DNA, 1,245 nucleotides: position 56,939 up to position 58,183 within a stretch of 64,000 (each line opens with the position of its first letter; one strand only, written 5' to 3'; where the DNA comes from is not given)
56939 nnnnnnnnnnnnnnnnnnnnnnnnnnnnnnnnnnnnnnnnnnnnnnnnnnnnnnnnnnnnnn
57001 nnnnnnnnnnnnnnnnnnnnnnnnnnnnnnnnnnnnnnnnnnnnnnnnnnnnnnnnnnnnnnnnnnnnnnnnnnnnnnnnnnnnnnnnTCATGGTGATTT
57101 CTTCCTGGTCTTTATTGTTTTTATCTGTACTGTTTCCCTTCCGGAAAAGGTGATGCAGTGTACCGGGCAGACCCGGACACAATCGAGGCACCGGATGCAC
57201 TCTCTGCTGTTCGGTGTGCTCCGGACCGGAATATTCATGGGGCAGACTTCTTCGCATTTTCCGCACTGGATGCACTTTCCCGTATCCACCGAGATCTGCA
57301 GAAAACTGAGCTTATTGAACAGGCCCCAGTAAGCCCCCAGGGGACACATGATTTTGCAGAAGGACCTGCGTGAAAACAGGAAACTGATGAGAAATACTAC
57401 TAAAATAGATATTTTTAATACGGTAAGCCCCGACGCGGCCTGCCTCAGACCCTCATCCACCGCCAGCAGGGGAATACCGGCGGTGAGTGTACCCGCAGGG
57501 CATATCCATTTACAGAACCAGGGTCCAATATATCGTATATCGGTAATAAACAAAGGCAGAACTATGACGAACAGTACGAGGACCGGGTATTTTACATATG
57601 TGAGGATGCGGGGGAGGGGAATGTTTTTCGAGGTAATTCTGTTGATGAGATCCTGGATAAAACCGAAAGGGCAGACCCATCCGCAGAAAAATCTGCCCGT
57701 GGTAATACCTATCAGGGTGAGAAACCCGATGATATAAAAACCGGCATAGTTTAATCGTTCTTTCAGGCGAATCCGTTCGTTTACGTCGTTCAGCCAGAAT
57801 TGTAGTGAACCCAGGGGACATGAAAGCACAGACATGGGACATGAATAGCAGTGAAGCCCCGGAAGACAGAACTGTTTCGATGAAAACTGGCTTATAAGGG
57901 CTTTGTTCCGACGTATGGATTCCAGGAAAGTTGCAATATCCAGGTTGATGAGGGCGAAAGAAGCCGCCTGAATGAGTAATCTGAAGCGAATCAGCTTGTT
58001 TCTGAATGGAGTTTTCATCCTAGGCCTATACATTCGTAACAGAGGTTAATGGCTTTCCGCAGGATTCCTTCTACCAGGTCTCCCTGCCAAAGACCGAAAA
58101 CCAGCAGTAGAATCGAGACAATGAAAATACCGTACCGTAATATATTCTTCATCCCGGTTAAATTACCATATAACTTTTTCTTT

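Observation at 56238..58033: NapH-like membrane polyferredoxin translationally coupled to a TlpA-thioredoxin / nDsbD fusion lipoprotein: a possible DsbD-independent route for periplasmic thiol reduction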

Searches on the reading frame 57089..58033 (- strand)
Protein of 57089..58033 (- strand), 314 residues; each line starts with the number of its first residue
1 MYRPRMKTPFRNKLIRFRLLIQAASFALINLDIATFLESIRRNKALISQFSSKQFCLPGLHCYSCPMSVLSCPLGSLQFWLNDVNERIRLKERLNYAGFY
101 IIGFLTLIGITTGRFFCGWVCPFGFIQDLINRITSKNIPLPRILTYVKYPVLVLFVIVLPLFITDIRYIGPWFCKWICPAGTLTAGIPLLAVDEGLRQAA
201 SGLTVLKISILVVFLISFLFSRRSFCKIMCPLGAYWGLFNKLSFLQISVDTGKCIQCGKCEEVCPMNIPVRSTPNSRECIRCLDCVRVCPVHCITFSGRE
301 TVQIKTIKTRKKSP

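Call 3: search_protein_families(library=pfam, proteins=[window:57089-58033:-], max_evalue=0.1)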
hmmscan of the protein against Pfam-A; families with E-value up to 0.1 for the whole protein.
window:57089-58033:- (314 aa): 16 families
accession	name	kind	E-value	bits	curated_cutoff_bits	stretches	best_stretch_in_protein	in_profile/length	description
PF12801.12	Fer4_5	-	6e-24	84.2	22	3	96-141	3-48/48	4Fe-4S binding domain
PF00037.32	Fer4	-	8.3e-13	48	21.1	2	248-268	2-22/24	4Fe-4S binding domain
PF13237.11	Fer4_10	-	1.6e-07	31.6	25.5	3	247-290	2-53/53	4Fe-4S dicluster domain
PF12838.12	Fer4_7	-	3.5e-07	31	27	2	225-268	7-52/52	4Fe-4S dicluster domain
PF12837.12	Fer4_6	-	1.5e-06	28.3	25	1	247-268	2-23/24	4Fe-4S binding domain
PF13187.11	Fer4_9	-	1.2e-05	25.7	27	2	253-294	1-52/52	4Fe-4S dicluster domain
PF12797.12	Fer4_2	-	7e-05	23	24.5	1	248-265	4-21/22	4Fe-4S binding domain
PF25160.1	LdpA_Fe-S-bd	-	0.00033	20.8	27.6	1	226-267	9-41/49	LdpA Fe-S cluster-binding domain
PF14697.11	Fer4_21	-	0.00052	20.5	35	1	249-295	3-58/59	4Fe-4S dicluster domain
PF13746.11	Fer4_18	-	0.0011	19.6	27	1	250-289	57-95/114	4Fe-4S dicluster domain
PF13484.11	Fer4_16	-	0.0013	19.9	30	2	252-267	51-66/66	4Fe-4S double cluster binding domain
PF17179.9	Fer4_22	-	0.0018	19.5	27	1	239-268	66-95/95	4Fe-4S dicluster domain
PF12798.12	Fer4_3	-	0.003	18.7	27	1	254-268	1-15/15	4Fe-4S binding domain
PF13534.11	Fer4_17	-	0.005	17.8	22.2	1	251-268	43-60/61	4Fe-4S dicluster domain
PF12800.12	Fer4_4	-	0.0074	17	24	1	252-266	2-16/17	4Fe-4S binding domain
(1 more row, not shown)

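Call 4: search_protein_families(library=ncbifam, proteins=[window:57089-58033:-], max_evalue=0.1)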
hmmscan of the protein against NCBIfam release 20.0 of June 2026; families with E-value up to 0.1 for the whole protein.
window:57089-58033:- (314 aa): 48 families (the best 25 are shown)
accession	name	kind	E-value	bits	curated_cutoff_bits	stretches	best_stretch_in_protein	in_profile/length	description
TIGR02163.1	napH_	subfamily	5.2e-23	81.9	213.05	1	106-296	71-253/255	NapH/MauN family ferredoxin-type protein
NF007013.0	PRK09477.1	equivalog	4.9e-21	75.1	234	1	105-300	93-280/286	quinol dehydrogenase ferredoxin subunit NapH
NF046105.1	TransRegNosR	equivalog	6.9e-11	41.2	1000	2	212-285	586-661/680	transcriptional regulator NosR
NF038196.1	ferrodoxin_EFR1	subfamily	7.2e-09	36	75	1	247-302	180-236/242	EFR1 family ferrodoxin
NF045874.1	Vhu_polyferre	exception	2.4e-07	29.8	600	1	226-307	38-117/381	F420-non-reducing hydrogenase associated-polyferredoxin VhuB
TIGR01971.1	NuoI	subfamily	6.4e-07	29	113.05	2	243-267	72-96/121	NADH-quinone oxidoreductase, chain I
NF009053.0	PRK12387.1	subfamily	4.7e-06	26.5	204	1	226-267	46-88/180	formate hydrogenlyase complex iron-sulfur subunit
NF058577.1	FdxA_fam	equivalog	9.1e-06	25.8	65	2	246-267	30-51/52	4Fe-4S ferredoxin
NF045480.1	FdxA_Actino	equivalog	2e-05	24.8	125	2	249-267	35-53/107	ferredoxin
NF007382.0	PRK09898.1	equivalog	2.2e-05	24.1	213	1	226-294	131-198/208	ferredoxin-like protein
TIGR01944.1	rnfB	subfamily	3.2e-05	23.6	68.7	1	249-300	110-166/190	RnfABCDGE type electron transport complex subunit B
NF043039.1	HgcAB_like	equivalog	6.9e-05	22.6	285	1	196-294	242-349/350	HgcAB-like fusion protein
NF042909.1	FMH_DH_FwdF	exception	9.1e-05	21.7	375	2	246-301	219-281/336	tungsten-dependent formylmethanofuran dehydrogenase subunit FwdF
NF005503.0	PRK07118.1-2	equivalog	0.00015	21.2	252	1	226-268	146-183/292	RnfABCDGE type electron transport complex subunit B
TIGR02494.1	PFLE_PFLC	subfamily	0.00027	20.3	174.35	1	246-301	42-104/293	glycyl-radical enzyme activating protein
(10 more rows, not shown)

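Call 10: find_homologous_proteins(query=window:57089-58018:-)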
Query window:57089-58018:- (309 aa): 1399 proteins with E <= 0.001 among 2679 candidates; the best 120 are listed.
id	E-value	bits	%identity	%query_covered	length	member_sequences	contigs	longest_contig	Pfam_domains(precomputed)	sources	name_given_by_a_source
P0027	4.6e-207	705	100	100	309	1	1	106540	PF12801.13,PF12837.13,PF00037.33,PF12838.13,PF13237.12,PF13187.12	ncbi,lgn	-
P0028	7.5e-197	671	95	100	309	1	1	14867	PF12801.13,PF12837.13,PF00037.33,PF12838.13,PF13237.12,PF13187.12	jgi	-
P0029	1.1e-159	549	77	100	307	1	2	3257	PF14697.12,PF12801.13,PF12837.13,PF00037.33,PF13746.12,PF12838.13,PF13237.12,PF13187.12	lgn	-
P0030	1.1e-152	526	76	95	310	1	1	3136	PF12801.13,PF00037.33,PF12838.13,PF25160.2,PF13237.12,PF13187.12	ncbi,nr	ncbi:MAG: 4Fe-4S binding protein [Spirochaetales bacterium]|nr:4Fe-4S binding protein [Spirochaetale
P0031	2.3e-111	390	55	96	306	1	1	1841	PF12801.13,PF12797.13,PF12837.13,PF00037.33,PF13237.12,PF13187.12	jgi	jgi:ferredoxin-type protein NapH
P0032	5.0e-111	389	57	96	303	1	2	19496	PF12801.13,PF00037.33,PF12838.13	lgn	-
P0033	1.0e-110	388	59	88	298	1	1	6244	PF12801.13,PF00037.33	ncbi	-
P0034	3.6e-110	386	57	92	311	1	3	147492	PF12801.13,PF12837.13,PF00037.33,PF12838.13,PF13237.12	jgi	jgi:ferredoxin-type protein NapH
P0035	2.8e-108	380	54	98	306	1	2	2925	PF12801.13,PF00037.33,PF12838.13,PF13237.12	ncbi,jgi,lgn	-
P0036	1.3e-107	378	57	92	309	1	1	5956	PF12801.13,PF00037.33,PF12838.13,PF13237.12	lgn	-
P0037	1.4e-107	378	56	91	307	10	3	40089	PF12801.13,PF00037.33,PF12838.13,PF13237.12,PF13187.12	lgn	-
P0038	1.2e-106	375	56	92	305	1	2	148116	PF12801.13,PF00037.33,PF13484.12,PF12838.13,PF13237.12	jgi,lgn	-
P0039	1.3e-106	375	56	95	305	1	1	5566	PF12801.13,PF00037.33,PF12838.13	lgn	-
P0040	1.4e-106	375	55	94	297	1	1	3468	PF12801.13,PF00037.33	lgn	-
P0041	6.3e-104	366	54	94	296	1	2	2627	PF12801.13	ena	-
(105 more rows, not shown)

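Call 12: find_encoding_contigs(protein=P0027, flank=10000, max_places=3)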
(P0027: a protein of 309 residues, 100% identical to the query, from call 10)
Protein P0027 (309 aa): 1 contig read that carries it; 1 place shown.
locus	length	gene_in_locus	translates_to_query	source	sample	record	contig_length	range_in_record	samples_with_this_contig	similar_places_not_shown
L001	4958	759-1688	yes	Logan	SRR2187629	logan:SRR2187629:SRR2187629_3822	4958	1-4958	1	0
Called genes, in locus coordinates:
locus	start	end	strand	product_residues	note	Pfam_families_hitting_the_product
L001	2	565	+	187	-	?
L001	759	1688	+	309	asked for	PF12838:Fer4_7 (faint), PF13187:Fer4_9 (faint), PF12801:Fer4_5, PF00037:Fer4 (weak), PF12837:Fer4_6 (weak), PF13237:Fer4_10 (weak)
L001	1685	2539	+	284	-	PF00578:AhpC-TSA, PF00085:Thioredoxin (faint), PF08534:Redoxin, PF13905:Thioredoxin_8 (weak)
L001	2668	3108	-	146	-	-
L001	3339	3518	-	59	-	-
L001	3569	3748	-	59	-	-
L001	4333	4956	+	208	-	?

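Call 14: find_related_loci(query=A2, collection=genome_contigs, flank=5000)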
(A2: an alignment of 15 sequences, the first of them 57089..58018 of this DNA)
Query A2 (309 aa) in genome_contigs; peptide patterns used: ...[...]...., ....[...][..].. (x = any residue, [..] = any of these).
600 stretches matched a pattern (row limit reached: there are more); 567 encode a relative of the query (tblastn E <= 1e-3); the best 80 are kept; 80 distinct loci.
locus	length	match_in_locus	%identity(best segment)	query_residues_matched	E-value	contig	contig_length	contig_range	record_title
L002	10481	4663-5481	44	13-307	6e-75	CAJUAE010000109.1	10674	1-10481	MAG TPA_asm: uncultured Lachnospiraceae bacterium isolate MGBC120144 genome assembly, contig: MGBC120144.109, whole geno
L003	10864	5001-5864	44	11-308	1e-74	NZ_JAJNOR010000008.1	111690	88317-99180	Lientehia hominis strain NSJ-141 DMX98-D5-63_ctg0008, whole genome shotgun sequence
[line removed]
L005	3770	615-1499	42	11-308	5e-73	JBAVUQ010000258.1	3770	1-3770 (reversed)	MAG: Candidatus Aminicenantales bacterium isolate MFD02222_ilm_asm_bin1 k127_85628, whole genome shotgun sequence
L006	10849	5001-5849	46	1-285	3e-72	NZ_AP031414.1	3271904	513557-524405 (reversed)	Mediterraneibacter glycyrrhizinilyticus strain f23 chromosome, complete genome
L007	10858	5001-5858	44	13-305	2e-71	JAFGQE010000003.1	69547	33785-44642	MAG: Clostridia bacterium isolate Zod_Metabat.73 k87_170924, whole genome shotgun sequence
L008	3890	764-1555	47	12-285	4e-71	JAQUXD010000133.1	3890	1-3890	MAG: Eubacteriales bacterium isolate STD2_205 NODE_110438_length_3890_cov_8.693064_Sandtown_D2, whole genome shotgun seq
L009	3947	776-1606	44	9-295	2e-71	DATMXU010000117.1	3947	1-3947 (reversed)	MAG TPA_asm: Pseudoflavonifractor sp. isolate SMAG_U13128 k141_26369, whole genome shotgun sequence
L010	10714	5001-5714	48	42-280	1e-70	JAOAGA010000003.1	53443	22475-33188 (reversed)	MAG: Proteobacteria bacterium isolate SKW305 NODE_3_length_53443_cov_20.476108, whole genome shotgun sequence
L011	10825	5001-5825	44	3-290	8e-71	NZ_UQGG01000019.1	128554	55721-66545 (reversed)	Uncultured Robinsoniella sp. isolate UMGS248, whole genome shotgun sequence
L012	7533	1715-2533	43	13-292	1e-70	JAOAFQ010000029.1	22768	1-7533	MAG: Candidatus Aminicenantes bacterium isolate SKW293 k141_1689684, whole genome shotgun sequence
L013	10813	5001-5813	42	13-293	1e-70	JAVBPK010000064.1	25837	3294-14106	MAG: Eubacteriales bacterium isolate EPI_MAG_00137 c_000013072109, whole genome shotgun sequence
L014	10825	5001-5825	41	5-289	9e-70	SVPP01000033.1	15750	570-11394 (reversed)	MAG: Oscillospiraceae bacterium isolate SIG594 NODE_65494_length_15750_cov_2.592140, whole genome shotgun sequence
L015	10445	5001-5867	41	13-308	2e-69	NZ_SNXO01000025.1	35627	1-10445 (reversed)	Aminicella lysinilytica strain DSM 28287 Ga0310519_125, whole genome shotgun sequence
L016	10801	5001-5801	42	13-289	7e-69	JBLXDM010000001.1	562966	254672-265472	MAG: Natronincolaceae bacterium isolate ES20-08 S20maxbin_out.024RE.5K@1, whole genome shotgun sequence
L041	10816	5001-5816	44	8-289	6e-61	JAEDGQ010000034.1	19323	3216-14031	MAG: Treponema sp. isolate MAG114 NODE_2075_length_19323_cov_7.950176, whole genome shotgun sequence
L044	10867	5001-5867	39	1-304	4e-60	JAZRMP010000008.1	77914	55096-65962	MAG: Faecousia sp. isolate T1900045423_YK20190113.MAGScoT_cleanbin_000026 SGB_7053_k141_548021, whole genome shotgun seq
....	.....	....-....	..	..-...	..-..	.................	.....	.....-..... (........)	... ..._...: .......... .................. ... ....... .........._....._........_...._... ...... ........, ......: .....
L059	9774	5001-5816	38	13-297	6e-58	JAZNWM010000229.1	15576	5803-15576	MAG: Eubacteriales bacterium isolate T1900044783_TS20190249.MAGScoT_cleanbin_000084 SGB_2588_k141_2145602, whole genome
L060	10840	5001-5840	39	13-307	5e-58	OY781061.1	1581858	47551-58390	MAG: Candidatus Cloacimonadota bacterium isolate d61283ab-f090-4083-af93-b05ca963783c genome assembly, chromosome: 1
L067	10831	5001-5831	39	3-293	1e-56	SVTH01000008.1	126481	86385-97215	MAG: Oscillospiraceae bacterium isolate SIG690 NODE_3196_length_126481_cov_4.606138, whole genome shotgun sequence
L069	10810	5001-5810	37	13-295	4e-56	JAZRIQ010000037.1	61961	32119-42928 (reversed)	MAG: Eubacteriales bacterium isolate T1900045474_YK20190167.MAGScoT_cleanbin_000001 SGB_7249_k141_1770911, whole genome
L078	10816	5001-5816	38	13-297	6e-55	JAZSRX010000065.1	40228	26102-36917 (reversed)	MAG: Eubacteriales bacterium isolate T1900044535_TS20190001.MAGScoT_cleanbin_000044 SGB_6_k141_1844612, whole genome sho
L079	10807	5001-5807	47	11-289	8e-78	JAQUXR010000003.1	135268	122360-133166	MAG: Lachnospiraceae bacterium isolate STD2_218 NODE_348_length_135268_cov_22.891558_Sandtown_D2, whole genome shotgun s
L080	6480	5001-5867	36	3-304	4e-54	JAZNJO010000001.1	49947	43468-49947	MAG: Acutalibacteraceae bacterium isolate T1900044679_TS20190145.MAGScoT_cleanbin_000051 SGB_1668_k141_2759098, whole ge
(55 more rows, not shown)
